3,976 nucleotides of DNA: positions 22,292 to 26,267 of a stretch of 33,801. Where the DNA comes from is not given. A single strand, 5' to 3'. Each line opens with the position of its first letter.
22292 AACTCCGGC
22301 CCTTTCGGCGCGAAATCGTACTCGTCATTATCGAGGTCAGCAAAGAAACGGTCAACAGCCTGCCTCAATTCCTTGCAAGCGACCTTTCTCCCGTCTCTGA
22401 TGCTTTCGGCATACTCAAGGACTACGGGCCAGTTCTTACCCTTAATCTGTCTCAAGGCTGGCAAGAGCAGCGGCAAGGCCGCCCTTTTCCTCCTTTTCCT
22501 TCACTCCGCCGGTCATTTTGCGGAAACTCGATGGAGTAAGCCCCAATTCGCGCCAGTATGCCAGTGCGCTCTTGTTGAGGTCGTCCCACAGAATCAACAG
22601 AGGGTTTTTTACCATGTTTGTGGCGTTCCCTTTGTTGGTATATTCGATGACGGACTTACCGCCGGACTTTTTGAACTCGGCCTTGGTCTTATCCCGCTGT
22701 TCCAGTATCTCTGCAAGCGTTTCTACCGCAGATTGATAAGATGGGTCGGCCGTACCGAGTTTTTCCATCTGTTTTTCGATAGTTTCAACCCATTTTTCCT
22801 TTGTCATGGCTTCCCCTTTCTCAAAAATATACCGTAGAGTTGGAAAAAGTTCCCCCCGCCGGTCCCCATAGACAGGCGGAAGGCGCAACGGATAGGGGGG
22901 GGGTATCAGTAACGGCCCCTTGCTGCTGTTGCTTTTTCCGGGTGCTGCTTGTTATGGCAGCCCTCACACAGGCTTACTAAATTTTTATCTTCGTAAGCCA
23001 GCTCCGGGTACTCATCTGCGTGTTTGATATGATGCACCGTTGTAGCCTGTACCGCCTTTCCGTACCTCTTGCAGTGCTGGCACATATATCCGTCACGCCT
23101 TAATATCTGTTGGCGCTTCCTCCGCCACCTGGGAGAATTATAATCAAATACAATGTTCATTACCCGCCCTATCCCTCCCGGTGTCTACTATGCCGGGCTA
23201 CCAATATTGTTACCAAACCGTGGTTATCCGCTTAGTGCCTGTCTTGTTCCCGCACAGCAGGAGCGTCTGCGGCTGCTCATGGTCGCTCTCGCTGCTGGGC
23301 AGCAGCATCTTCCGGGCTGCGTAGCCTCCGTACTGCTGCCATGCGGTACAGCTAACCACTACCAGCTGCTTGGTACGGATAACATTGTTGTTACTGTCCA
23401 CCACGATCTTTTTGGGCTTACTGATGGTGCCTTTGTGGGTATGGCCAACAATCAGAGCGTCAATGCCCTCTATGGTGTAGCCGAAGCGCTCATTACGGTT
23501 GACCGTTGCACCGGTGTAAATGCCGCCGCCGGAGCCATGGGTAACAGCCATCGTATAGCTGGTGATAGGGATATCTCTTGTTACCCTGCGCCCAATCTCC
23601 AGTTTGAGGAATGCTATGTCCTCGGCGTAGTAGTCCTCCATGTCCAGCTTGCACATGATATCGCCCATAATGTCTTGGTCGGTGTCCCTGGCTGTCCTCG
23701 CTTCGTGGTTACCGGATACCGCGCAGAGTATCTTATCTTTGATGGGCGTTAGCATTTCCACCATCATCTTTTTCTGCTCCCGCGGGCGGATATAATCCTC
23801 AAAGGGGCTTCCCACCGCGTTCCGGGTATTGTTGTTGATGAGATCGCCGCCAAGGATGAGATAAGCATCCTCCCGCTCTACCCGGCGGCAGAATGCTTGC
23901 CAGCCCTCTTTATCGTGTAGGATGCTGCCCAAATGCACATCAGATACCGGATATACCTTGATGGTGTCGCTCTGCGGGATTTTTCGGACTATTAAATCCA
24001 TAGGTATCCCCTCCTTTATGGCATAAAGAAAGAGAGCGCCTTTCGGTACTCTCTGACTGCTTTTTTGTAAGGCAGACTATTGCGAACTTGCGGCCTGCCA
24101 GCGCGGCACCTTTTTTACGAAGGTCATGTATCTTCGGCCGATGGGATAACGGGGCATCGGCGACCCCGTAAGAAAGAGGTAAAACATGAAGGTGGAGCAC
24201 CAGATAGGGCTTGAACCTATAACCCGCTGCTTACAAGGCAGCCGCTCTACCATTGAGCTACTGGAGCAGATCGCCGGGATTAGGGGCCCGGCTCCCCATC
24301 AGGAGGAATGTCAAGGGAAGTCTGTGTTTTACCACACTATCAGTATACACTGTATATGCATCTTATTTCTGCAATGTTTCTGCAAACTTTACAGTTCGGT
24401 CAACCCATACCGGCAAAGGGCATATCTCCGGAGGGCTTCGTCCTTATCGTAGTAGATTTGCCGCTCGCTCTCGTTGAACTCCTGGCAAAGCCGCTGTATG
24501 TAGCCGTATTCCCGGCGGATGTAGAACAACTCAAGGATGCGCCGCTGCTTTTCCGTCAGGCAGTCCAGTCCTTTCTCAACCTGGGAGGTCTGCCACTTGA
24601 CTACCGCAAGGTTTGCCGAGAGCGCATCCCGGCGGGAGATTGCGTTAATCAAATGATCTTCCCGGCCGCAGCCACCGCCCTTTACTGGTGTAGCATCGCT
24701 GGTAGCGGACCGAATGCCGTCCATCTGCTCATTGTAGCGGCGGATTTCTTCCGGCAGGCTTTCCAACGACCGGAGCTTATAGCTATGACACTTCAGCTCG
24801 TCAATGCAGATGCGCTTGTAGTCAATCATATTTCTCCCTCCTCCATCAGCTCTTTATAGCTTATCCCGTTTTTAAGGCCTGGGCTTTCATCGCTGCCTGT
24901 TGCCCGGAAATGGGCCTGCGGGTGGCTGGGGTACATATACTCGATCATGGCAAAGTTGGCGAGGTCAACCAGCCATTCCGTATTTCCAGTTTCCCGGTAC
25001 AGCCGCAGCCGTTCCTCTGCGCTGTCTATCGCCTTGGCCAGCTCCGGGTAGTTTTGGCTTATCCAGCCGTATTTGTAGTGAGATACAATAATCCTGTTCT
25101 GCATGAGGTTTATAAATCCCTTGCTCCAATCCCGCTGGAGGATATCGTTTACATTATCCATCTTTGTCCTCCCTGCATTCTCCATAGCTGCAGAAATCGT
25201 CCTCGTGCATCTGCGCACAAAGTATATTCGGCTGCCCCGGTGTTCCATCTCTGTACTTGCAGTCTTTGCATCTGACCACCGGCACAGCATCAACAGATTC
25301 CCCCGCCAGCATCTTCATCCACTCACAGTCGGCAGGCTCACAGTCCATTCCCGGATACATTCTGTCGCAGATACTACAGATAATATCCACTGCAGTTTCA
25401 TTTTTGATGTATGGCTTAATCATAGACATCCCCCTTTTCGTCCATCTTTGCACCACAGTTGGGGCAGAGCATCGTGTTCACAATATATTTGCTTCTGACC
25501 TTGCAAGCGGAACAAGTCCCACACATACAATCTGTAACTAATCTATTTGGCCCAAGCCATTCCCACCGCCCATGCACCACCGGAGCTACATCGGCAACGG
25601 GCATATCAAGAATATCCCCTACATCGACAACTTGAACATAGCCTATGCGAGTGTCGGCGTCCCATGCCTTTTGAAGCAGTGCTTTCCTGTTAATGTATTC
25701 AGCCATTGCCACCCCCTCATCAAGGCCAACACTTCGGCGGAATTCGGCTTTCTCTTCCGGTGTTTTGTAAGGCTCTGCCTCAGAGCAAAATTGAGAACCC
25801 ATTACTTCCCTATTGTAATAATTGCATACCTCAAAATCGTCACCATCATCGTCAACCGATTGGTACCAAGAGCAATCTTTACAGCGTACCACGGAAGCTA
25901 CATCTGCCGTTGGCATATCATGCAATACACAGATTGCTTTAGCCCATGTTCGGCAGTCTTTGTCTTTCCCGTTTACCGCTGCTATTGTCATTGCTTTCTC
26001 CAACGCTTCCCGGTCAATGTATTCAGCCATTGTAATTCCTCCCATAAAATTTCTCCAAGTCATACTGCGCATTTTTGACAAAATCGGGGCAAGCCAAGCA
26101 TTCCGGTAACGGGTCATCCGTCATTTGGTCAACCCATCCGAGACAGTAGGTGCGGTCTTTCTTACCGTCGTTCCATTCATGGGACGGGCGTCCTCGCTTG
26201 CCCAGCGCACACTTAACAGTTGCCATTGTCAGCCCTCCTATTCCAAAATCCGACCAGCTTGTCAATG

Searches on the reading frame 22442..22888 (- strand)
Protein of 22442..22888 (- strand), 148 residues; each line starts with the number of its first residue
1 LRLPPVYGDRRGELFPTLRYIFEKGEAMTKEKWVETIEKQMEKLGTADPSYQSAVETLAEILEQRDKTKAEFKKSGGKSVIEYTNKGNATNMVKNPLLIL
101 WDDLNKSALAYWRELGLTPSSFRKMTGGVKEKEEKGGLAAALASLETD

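Call 25: search_protein_families(library=phrogs, proteins=[window:22442-22888:-], max_evalue=0.00001)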
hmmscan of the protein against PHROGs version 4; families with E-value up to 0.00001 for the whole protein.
window:22442-22888:- (148 aa): 2 families
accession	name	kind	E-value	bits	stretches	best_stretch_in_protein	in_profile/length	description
phrog_361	-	head and packaging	5.6e-20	72.9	1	28-143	5-125/129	terminase small subunit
phrog_83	-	head and packaging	1.8e-08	35.2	1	36-135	98-191/246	terminase small subunit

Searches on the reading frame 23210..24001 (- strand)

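Call 25: search_protein_families(library=phrogs, proteins=[window:23210-24001:-], max_evalue=0.00001)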
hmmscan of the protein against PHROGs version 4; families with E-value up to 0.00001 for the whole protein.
window:23210-24001:- (263 aa): 1 family
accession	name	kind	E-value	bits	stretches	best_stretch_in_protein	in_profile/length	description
phrog_7339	-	DNA, RNA and nucleotide metabolism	1.7e-31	110.5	1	7-234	23-238/263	DNA repair exonuclease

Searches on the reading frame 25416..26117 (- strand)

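Call 25: search_protein_families(library=phrogs, proteins=[window:25416-26117:-], max_evalue=0.00001)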
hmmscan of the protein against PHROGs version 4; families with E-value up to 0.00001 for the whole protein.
window:25416-26117:- (233 aa): 1 family
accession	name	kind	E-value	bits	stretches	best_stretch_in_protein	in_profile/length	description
phrog_22543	-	unknown function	8.6e-07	30.4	1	171-229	44-101/105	-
